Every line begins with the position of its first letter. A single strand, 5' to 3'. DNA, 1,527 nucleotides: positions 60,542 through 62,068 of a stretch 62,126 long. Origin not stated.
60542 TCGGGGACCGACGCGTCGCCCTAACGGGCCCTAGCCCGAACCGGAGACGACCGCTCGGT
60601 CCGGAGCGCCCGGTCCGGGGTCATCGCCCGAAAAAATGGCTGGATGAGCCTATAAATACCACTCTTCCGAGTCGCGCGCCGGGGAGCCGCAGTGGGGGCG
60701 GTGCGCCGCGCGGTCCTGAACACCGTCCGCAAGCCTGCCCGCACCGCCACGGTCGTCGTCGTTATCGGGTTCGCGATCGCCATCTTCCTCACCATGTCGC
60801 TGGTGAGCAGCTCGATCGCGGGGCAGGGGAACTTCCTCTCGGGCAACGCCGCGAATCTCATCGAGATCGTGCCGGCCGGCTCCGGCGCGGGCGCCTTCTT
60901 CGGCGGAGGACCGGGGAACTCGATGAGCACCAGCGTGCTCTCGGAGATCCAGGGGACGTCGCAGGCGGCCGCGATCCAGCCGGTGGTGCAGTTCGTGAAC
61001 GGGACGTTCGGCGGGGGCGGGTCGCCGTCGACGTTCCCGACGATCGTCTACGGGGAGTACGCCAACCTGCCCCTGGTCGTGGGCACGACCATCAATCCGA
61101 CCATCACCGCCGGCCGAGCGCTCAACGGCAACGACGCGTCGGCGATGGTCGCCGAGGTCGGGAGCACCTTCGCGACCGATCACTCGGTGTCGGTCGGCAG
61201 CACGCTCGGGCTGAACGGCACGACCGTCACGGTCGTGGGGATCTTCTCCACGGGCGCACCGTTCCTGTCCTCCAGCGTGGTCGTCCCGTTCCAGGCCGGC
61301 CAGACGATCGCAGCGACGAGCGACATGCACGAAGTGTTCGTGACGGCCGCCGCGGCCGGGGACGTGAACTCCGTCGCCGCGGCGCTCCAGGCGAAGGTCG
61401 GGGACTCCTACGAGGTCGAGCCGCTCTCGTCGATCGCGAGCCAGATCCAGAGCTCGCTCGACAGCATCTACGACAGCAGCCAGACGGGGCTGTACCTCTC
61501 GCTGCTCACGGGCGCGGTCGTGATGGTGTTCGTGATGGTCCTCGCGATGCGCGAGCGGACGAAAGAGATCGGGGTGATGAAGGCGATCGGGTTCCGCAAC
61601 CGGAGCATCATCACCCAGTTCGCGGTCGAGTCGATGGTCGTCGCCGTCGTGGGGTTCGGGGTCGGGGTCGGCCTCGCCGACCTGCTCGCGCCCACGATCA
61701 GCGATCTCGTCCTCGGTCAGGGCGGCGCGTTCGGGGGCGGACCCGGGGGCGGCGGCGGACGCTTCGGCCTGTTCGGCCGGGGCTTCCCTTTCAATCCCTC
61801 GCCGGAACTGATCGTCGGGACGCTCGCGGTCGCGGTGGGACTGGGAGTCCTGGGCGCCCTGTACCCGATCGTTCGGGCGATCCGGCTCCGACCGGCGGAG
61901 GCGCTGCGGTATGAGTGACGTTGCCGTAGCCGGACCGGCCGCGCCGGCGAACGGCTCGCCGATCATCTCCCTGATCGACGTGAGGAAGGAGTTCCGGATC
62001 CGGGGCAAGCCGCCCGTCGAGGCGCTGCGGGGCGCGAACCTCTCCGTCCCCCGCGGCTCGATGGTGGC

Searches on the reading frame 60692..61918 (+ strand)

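Call 80: search_protein_families(library=pfam, proteins=[window:60692-61918:+], max_evalue=0.001)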
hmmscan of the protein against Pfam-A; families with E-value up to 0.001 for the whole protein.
window:60692-61918:+ (408 aa): 2 families
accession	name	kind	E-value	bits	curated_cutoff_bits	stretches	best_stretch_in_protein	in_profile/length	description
PF02687.27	FtsX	-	3.2e-18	66.4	25.5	1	267-399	4-118/120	FtsX-like permease C-terminal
PF12704.14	MacB_PCD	-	5.2e-11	43.7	27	1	21-234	2-206/207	MacB-like periplasmic core domain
